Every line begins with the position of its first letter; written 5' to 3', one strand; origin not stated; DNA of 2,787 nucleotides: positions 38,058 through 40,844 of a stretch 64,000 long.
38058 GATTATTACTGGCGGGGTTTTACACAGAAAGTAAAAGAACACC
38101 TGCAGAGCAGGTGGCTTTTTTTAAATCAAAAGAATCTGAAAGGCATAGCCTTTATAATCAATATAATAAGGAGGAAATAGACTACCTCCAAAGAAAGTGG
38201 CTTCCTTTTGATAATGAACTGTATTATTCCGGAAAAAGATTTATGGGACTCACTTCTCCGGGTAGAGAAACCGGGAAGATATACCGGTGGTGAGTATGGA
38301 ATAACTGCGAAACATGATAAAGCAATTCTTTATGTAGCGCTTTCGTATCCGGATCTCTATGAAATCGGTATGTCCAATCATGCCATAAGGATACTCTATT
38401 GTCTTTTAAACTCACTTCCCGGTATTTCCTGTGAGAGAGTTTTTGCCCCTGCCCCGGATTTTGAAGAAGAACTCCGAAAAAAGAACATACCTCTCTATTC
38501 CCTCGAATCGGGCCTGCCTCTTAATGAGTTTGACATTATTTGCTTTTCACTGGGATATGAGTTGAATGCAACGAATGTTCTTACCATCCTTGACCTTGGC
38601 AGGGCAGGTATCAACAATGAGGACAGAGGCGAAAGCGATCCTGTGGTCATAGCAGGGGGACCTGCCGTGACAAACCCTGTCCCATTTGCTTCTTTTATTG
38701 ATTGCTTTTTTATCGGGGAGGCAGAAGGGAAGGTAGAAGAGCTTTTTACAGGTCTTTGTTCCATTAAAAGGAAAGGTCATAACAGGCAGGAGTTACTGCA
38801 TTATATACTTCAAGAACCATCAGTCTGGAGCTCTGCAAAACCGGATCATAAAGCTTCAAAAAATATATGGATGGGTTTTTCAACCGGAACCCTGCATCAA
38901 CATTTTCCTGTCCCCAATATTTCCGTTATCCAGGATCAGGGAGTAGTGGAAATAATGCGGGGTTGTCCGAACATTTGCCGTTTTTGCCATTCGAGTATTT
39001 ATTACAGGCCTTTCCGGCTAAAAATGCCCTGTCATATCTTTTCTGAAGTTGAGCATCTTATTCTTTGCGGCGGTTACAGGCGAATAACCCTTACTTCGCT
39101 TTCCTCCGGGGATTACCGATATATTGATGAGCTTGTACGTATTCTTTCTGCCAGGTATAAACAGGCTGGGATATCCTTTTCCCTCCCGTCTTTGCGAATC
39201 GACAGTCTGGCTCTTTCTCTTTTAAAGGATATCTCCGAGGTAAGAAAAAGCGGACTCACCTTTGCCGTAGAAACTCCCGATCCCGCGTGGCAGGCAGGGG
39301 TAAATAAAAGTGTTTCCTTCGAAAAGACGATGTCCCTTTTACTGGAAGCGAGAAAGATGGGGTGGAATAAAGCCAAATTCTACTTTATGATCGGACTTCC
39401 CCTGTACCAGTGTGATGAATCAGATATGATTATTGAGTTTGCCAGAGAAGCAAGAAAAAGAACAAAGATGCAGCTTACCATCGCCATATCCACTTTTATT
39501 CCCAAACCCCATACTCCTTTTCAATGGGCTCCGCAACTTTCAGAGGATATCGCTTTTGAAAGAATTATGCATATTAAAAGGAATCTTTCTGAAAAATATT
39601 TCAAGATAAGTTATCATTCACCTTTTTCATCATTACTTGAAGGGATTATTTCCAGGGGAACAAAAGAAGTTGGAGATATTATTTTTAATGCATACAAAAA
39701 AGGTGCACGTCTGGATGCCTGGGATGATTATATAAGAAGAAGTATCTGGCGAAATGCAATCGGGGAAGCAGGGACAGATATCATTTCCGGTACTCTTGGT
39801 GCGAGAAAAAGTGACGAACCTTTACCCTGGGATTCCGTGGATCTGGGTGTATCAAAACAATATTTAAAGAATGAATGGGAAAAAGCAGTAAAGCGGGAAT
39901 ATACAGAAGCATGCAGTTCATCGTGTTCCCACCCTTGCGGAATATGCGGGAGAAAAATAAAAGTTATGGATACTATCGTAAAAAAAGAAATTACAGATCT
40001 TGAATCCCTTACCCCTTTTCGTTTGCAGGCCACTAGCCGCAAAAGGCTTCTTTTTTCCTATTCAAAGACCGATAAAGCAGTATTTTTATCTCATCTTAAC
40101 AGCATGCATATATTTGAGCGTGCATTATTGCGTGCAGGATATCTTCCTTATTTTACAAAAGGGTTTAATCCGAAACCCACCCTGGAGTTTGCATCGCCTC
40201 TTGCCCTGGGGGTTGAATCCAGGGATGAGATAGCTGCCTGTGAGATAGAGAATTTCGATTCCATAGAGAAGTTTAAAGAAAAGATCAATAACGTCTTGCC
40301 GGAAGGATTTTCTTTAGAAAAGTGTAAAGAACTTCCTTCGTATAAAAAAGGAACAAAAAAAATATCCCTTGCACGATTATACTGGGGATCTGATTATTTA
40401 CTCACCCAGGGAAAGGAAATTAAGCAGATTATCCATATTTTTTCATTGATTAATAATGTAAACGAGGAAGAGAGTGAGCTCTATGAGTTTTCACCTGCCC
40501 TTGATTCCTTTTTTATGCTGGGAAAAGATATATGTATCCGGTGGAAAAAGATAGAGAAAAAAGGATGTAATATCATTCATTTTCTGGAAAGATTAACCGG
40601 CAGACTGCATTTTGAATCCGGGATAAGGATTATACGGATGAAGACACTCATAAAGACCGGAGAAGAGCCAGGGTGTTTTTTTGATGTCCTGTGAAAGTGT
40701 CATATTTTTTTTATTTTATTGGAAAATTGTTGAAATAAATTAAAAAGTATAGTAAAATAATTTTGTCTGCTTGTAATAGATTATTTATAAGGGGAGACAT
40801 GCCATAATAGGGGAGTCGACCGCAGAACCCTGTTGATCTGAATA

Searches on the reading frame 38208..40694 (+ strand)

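Call 75: search_protein_families(library=pfam, proteins=[window:38208-40694:+], max_evalue=0.00001)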
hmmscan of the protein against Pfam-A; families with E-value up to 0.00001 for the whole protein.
window:38208-40694:+ (828 aa): 3 families
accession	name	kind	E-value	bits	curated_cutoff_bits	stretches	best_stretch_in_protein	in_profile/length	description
PF19864.5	Radical_SAM_N2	-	7.7e-48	162.2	29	1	60-206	2-148/151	Radical SAM proteins, N-terminal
PF10105.14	DUF2344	-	6.2e-29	101.6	23.8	1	613-796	1-153/176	Uncharacterized protein conserved in bacteria (DUF2344)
PF04055.27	Radical_SAM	-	2e-13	51.3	29.5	1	247-398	1-152/166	Radical SAM superfamily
